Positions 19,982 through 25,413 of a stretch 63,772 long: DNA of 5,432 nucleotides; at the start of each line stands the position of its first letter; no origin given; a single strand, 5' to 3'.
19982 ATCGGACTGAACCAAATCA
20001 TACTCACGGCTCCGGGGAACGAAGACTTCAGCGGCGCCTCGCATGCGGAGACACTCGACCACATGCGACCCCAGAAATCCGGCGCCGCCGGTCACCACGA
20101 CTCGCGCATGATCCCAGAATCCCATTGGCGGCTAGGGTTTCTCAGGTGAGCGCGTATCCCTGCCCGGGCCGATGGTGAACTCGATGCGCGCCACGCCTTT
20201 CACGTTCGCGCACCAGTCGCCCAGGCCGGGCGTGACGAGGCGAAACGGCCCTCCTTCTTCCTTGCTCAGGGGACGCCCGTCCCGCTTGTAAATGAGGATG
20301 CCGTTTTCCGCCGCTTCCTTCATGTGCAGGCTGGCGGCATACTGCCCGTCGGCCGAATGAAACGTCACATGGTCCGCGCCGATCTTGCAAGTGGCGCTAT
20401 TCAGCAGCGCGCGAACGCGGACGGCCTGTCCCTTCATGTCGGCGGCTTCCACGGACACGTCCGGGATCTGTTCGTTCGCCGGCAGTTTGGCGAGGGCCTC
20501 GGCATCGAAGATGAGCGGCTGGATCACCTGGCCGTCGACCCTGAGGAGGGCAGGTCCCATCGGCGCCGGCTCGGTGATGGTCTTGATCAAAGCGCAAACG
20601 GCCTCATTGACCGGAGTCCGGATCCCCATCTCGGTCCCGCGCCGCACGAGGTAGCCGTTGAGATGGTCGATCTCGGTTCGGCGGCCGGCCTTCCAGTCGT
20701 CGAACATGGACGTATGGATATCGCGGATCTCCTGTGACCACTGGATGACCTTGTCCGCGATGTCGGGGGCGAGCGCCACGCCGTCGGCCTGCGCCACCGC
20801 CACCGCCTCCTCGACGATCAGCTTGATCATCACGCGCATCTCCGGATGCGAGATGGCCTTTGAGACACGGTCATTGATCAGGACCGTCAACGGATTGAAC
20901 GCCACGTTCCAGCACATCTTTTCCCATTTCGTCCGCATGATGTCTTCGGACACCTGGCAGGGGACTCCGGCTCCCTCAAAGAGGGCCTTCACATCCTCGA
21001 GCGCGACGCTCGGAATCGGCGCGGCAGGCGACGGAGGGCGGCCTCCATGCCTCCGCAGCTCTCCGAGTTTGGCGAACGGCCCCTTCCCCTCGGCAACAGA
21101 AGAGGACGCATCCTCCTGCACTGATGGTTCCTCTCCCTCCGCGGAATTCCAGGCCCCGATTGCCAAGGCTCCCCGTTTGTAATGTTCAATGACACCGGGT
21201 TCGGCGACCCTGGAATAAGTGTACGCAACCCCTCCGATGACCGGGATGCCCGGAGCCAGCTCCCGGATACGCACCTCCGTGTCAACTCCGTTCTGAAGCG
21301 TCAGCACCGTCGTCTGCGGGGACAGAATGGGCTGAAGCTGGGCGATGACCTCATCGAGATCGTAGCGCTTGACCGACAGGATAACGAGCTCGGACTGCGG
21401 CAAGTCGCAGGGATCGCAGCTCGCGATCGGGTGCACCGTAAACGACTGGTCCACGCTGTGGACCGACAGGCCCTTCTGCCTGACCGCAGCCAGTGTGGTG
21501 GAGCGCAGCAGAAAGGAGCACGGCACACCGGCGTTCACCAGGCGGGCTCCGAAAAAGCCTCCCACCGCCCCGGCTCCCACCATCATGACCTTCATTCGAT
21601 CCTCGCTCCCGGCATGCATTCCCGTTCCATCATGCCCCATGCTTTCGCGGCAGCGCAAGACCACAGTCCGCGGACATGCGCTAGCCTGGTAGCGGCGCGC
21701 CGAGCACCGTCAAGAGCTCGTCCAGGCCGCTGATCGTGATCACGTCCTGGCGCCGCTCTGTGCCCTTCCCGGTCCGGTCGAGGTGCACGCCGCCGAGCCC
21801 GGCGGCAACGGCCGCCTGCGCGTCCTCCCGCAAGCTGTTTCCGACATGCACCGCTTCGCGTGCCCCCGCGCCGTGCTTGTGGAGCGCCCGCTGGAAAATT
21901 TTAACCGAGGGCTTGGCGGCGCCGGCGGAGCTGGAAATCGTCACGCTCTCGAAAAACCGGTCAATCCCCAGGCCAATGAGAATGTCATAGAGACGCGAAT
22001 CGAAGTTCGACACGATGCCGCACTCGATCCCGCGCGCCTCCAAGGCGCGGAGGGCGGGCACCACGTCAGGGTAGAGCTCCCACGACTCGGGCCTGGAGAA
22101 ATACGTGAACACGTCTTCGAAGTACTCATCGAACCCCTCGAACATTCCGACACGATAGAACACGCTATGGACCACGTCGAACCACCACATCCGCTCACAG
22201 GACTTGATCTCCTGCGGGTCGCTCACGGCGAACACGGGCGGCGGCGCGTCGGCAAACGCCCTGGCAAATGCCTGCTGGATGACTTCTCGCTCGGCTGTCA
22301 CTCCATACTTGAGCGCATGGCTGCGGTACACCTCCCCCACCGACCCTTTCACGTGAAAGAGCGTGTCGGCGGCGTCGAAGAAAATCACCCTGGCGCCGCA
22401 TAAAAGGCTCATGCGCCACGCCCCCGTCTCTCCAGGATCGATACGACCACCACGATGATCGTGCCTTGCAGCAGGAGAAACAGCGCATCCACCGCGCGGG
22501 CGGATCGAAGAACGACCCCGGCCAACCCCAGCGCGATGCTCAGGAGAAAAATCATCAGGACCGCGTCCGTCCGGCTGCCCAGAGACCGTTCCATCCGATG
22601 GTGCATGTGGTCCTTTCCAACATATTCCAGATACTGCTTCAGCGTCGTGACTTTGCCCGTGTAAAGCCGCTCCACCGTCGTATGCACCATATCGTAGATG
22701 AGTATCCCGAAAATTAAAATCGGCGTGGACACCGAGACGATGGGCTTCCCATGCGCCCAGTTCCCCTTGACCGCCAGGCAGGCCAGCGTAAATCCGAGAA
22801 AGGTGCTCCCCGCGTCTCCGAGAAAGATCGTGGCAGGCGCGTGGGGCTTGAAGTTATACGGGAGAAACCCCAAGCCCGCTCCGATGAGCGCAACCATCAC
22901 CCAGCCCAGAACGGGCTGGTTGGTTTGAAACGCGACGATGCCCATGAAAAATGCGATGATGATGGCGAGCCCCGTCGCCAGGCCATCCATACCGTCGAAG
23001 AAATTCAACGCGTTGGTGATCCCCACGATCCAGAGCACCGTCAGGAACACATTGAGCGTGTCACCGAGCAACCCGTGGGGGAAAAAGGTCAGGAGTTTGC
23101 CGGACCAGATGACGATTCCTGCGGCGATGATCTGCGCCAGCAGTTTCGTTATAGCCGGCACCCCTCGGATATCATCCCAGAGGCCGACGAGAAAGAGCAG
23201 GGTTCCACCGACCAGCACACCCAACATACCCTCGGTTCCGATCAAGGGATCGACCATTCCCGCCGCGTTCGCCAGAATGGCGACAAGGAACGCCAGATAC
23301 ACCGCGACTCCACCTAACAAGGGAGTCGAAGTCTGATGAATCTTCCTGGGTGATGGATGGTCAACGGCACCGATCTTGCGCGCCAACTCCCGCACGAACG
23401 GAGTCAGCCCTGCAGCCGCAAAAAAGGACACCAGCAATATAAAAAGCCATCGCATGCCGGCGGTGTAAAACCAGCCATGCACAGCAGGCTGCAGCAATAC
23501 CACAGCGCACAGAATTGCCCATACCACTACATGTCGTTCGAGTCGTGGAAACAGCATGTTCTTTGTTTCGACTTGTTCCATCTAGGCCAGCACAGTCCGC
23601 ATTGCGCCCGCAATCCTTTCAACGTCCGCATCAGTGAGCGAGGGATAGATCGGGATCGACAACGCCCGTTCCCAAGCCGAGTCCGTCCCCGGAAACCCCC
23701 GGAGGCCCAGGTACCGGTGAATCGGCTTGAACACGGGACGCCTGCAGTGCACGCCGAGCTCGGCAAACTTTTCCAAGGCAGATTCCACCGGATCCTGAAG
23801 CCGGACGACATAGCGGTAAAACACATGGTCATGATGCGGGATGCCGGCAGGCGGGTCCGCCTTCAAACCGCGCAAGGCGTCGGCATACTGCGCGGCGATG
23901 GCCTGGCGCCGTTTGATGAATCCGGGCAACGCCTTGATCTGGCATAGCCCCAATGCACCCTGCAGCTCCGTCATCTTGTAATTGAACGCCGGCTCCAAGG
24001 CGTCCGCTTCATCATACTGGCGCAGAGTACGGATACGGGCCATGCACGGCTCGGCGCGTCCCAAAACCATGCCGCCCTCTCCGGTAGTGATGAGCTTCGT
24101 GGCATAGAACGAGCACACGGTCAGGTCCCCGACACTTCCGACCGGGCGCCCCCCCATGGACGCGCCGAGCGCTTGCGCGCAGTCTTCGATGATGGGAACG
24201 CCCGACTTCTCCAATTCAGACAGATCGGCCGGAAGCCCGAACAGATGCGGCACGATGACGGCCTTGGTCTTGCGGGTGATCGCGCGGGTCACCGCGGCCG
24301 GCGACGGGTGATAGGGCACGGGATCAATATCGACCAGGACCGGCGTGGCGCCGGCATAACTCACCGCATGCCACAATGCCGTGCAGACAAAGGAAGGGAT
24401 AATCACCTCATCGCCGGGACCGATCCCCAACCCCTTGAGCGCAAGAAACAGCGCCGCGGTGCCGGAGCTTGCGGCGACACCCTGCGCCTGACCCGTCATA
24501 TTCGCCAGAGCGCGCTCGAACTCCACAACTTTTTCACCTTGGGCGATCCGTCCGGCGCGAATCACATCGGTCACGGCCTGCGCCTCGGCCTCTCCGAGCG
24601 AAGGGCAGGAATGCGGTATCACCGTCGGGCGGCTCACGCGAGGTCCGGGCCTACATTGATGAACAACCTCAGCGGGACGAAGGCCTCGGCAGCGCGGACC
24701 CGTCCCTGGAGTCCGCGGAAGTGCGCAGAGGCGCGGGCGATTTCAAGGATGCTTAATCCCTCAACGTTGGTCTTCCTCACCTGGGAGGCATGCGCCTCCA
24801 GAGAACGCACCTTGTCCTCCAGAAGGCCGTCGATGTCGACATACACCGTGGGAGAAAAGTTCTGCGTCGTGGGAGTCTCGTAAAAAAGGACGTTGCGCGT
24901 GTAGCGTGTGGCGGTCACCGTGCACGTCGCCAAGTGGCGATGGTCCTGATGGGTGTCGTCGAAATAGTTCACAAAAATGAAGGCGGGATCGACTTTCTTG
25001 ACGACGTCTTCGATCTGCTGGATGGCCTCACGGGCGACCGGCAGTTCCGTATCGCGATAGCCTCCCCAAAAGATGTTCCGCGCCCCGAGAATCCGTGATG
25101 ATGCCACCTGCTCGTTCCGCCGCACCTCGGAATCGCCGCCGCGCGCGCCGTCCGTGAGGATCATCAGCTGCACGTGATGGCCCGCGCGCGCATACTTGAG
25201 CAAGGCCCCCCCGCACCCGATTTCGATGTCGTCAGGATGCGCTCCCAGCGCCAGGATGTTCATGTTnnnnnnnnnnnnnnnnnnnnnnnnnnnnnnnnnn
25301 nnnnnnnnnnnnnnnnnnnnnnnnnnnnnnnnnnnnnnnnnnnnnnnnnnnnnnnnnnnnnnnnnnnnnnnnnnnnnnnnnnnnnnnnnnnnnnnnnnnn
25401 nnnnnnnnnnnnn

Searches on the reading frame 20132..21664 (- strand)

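Call 6: search_protein_families(library=ncbifam, proteins=[window:20132-21664:-], max_evalue=0.001)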
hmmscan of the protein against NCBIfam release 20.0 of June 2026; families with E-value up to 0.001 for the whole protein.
window:20132-21664:- (510 aa): 17 families
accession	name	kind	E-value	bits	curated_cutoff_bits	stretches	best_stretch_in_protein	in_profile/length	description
TIGR00745.1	apbA_panE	subfamily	7.8e-70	235.6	141.35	1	25-364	1-302/305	2-dehydropantoate 2-reductase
NF005091.0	PRK06522.2-2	equivalog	2.7e-63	214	252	1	24-364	2-297/302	2-dehydropantoate 2-reductase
NF004887.0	PRK06249.1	equivalog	1.8e-60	204.8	360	2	22-181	4-165/316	putative 2-dehydropantoate 2-reductase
NF005089.0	PRK06522.1-4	subfamily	1.2e-49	169.4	223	2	24-174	1-171/326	2-dehydropantoate 2-reductase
NF005094.0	PRK06522.2-5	equivalog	3.7e-45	154.6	382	2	24-164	1-141/307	2-dehydropantoate 2-reductase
NF005088.0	PRK06522.1-2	subfamily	1.4e-41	142.6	371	2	222-362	158-300/308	2-dehydropantoate 2-reductase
NF005092.1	PRK06522.2-3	equivalog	1.5e-41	142.5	500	2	222-362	153-293/296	2-dehydropantoate 2-reductase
NF006083.0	PRK08229.1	equivalog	3.3e-37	128.2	371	3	24-171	3-154/341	2-dehydropantoate 2-reductase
NF005087.0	PRK06522.1-1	equivalog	1.8e-33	115.9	351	2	228-363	155-288/296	2-dehydropantoate 2-reductase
NF005093.0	PRK06522.2-4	equivalog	2.9e-30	105.7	308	2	232-364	168-297/304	2-dehydropantoate 2-reductase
NF004311.0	PRK05708.1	equivalog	4.5e-29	101.3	378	2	229-358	164-291/305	putative 2-dehydropantoate 2-reductase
NF009541.0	PRK12921.1-1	equivalog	1.5e-24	86.8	338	2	222-361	152-290/297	oxidoreductase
NF009543.0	PRK12921.1-5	equivalog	3.5e-22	79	339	2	223-361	159-300/305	oxidoreductase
NF009542.0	PRK12921.1-4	equivalog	1.2e-18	67.5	288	1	224-362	143-281/286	oxidoreductase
NF005090.0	PRK06522.2-1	equivalog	2.6e-11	43.3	496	1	219-343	152-272/296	2-dehydropantoate 2-reductase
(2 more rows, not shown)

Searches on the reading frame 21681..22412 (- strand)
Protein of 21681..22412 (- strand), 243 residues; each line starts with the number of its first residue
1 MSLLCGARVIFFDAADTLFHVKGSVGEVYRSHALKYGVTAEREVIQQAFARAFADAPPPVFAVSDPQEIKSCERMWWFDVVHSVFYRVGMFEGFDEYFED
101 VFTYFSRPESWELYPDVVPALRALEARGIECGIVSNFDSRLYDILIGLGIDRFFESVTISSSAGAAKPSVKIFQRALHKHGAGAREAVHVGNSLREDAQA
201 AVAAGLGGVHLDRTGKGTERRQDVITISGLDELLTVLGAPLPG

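Call 6: search_protein_families(library=ncbifam, proteins=[window:21681-22412:-], max_evalue=0.001)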
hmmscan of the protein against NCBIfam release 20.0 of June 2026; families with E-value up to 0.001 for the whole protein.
window:21681-22412:- (243 aa): 25 families
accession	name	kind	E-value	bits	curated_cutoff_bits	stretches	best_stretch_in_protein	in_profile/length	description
TIGR02252.1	DREG-2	subfamily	7.4e-56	189.1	155.2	1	8-208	1-201/203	HAD hydrolase, REG-2-like, family IA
TIGR02253.1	CTE7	subfamily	3.6e-24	85.8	169.75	1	8-230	3-217/221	TIGR02253 family HAD-type hydrolase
TIGR01428.1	HAD_type_II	equivalog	4.6e-14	52.9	125.4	1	108-216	87-195/197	haloacid dehalogenase type II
TIGR02254.1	YjjG_YfnB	equivalog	1.1e-13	51.2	159.9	1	111-236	96-222/223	YjjG family noncanonical pyrimidine nucleotidase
NF053830.1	RUBPPhHalo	equivalog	4.5e-13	49.4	330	1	110-217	101-209/234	ribulose-1,5-bisphosphate 5-phosphatase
NF006976.0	PRK09449.1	equivalog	8.5e-12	45.1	183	1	115-236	98-221/225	pyrimidine 5'-nucleotidase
TIGR01549.1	HAD-SF-IA-v1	subfamily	1.6e-10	41.6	23.3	1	125-205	73-149/149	HAD-IA family hydrolase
NF009695.0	PRK13222.1-2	equivalog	2.4e-10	40.3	225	1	97-209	80-191/226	phosphoglycolate phosphatase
TIGR01449.2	PGP_bact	equivalog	5.4e-09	35.9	180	1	110-233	83-209/213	phosphoglycolate phosphatase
NF009697.0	PRK13222.1-4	equivalog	7.1e-08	32.1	327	1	109-238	91-223/232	phosphoglycolate phosphatase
NF009694.0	PRK13222.1-1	equivalog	1.1e-07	31.5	415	1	94-238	98-240/252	phosphoglycolate phosphatase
TIGR01454.1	AHBA_synth_RP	hypoth_equivalog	5.9e-07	29.3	246.65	1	111-208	74-171/205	AHBA synthesis associated protein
NF009698.0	PRK13223.1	equivalog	3.5e-06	26.4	466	1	107-212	96-201/272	phosphoglycolate phosphatase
TIGR01662.1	HAD-SF-IIIA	subfamily_domain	3.7e-06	27.1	44.6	1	104-211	17-138/141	HAD-IIIA family hydrolase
TIGR01656.1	Histidinol-ppas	subfamily_domain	4.1e-06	26.8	84.15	0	164-207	99-141/149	histidinol-phosphate phosphatase domain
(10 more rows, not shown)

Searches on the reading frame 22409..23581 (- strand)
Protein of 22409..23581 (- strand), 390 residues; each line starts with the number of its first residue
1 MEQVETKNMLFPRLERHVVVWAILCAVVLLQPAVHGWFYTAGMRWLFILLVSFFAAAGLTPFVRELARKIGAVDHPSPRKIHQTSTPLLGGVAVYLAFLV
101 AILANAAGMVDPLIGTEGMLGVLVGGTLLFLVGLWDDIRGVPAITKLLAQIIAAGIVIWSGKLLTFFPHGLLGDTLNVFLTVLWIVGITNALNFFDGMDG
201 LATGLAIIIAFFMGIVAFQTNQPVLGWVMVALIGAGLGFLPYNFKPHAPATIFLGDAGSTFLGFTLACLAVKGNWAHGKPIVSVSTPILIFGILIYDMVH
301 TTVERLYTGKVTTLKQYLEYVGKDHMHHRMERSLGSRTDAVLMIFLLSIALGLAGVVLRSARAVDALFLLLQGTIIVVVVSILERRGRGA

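Call 6: search_protein_families(library=ncbifam, proteins=[window:22409-23581:-], max_evalue=0.001)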
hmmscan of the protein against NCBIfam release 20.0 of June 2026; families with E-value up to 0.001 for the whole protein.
window:22409-23581:- (390 aa): 3 families
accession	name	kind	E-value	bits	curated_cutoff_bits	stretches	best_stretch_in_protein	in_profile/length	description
TIGR02380.1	ECA_wecA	exception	6.2e-34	117.7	326.05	1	50-379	5-328/346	UDP-N-acetylglucosamine--undecaprenyl-phosphate N-acetylglucosaminephosphotransferase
NF053644.1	MraY_archaea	equivalog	1.1e-20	74.2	450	1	145-290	152-291/340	pseudomurein biosynthesis MraY family phospho-N-acetylmuramoyl-pentapeptide-transferase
TIGR00445.1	mraY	equivalog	1.1e-12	48.2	192.05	1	76-271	24-243/321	phospho-N-acetylmuramoyl-pentapeptide-transferase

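Call 46: search_protein_families(library=ncbifam, proteins=[window:22409-23581:-], max_evalue=0.001)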
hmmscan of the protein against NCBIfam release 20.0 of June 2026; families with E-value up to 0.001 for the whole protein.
window:22409-23581:- (390 aa): 3 families
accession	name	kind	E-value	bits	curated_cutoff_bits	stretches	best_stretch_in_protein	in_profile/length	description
TIGR02380.1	ECA_wecA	exception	6.2e-34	117.7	326.05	1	50-379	5-328/346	UDP-N-acetylglucosamine--undecaprenyl-phosphate N-acetylglucosaminephosphotransferase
NF053644.1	MraY_archaea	equivalog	1.1e-20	74.2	450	1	145-290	152-291/340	pseudomurein biosynthesis MraY family phospho-N-acetylmuramoyl-pentapeptide-transferase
TIGR00445.1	mraY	equivalog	1.1e-12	48.2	192.05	1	76-271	24-243/321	phospho-N-acetylmuramoyl-pentapeptide-transferase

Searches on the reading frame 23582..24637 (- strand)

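Call 6: search_protein_families(library=ncbifam, proteins=[window:23582-24637:-], max_evalue=0.001)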
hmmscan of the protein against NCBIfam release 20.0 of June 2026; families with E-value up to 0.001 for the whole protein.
window:23582-24637:- (351 aa): 19 families
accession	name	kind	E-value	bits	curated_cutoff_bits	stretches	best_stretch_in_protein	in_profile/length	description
TIGR03588.1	PseC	equivalog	1.5e-63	215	423.5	1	7-350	2-380/380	UDP-4-amino-4,6-dideoxy-N-acetyl-beta-L-altrosamine transaminase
NF008658.2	PRK11658.1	equivalog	2e-58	197.8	631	1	6-350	4-377/379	UDP-4-amino-4-deoxy-L-arabinose aminotransferase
TIGR04181.1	NHT_00031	hypoth_equivalog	2.3e-56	191.2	420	1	7-308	1-331/359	LegC family aminotransferase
TIGR04427.1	PLP_DesI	equivalog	2.4e-45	155.3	650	1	33-349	50-382/390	dTDP-4-dehydro-6-deoxyglucose aminotransferase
NF011936.0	PRK15407.1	equivalog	1.6e-37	129.3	423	2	5-207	35-249/440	lipopolysaccharide biosynthesis protein RfbH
NF008687.0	PRK11706.1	equivalog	2.3e-37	128.7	375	1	7-346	2-370/375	dTDP-4-amino-4,6-dideoxygalactose transaminase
TIGR02379.1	ECA_wecE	subfamily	1.7e-27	96.1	434.85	1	7-206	2-207/376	dTDP-4-amino-4,6-dideoxy-D-glucose transaminase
NF006488.0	PRK08912.1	equivalog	1.7e-06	27.2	498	1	54-129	91-165/387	aminotransferase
NF041364.1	GntC_guanitoxin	equivalog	4e-06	26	415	1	52-129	61-140/356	guanitoxin biosynthesis PLP-dependent (S)-gamma-hydroxy-L-arginine cyclodehydratase GntC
NF005817.0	PRK07683.1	equivalog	5.3e-06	25.4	575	1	54-131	93-169/387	aminotransferase A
NF004621.0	PRK05957.1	equivalog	6.3e-06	25.2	498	1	56-128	94-165/389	pyridoxal phosphate-dependent aminotransferase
NF006569.0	PRK09082.1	subfamily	1.8e-05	24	420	1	54-129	94-169/386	methionine aminotransferase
NF004770.0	PRK06108.1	subfamily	5.4e-05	22.2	422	1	47-129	93-176/396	pyridoxal phosphate-dependent aminotransferase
NF005816.0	PRK07682.1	equivalog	9.5e-05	21.2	620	1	60-129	100-169/390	aminotransferase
NF004975.0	PRK06348.1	equivalog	0.0002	20.4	549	1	35-129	73-168/384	pyridoxal phosphate-dependent aminotransferase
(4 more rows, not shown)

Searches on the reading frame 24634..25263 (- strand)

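Call 6: search_protein_families(library=ncbifam, proteins=[window:24634-25263:-], max_evalue=0.001)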
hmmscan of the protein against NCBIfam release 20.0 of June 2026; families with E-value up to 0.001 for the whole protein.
window:24634-25263:- (209 aa): 5 families
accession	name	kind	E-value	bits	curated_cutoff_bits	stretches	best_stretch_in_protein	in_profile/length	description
TIGR04001.1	thiol_BshB1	equivalog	5.4e-32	111.3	182.5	1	2-168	3-185/226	bacillithiol biosynthesis deacetylase BshB1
TIGR04000.1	thiol_BshB2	equivalog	1.9e-11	44.1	195.25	1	3-164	3-187/217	bacillithiol biosynthesis deacetylase BshB2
TIGR03445.1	mycothiol_MshB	equivalog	4.9e-07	29.9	224.35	1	7-81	4-72/284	N-acetyl-1-D-myo-inositol-2-amino-2-deoxy-alpha-D-glucopyranoside deacetylase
TIGR03446.1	mycothiol_Mca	equivalog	7.7e-07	29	277.15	1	2-75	2-88/283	mycothiol conjugate amidase Mca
NF002557.0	PRK02122.1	subfamily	0.00017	19.8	384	0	3-52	373-423/653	glucosamine-6-phosphate deaminase-like protein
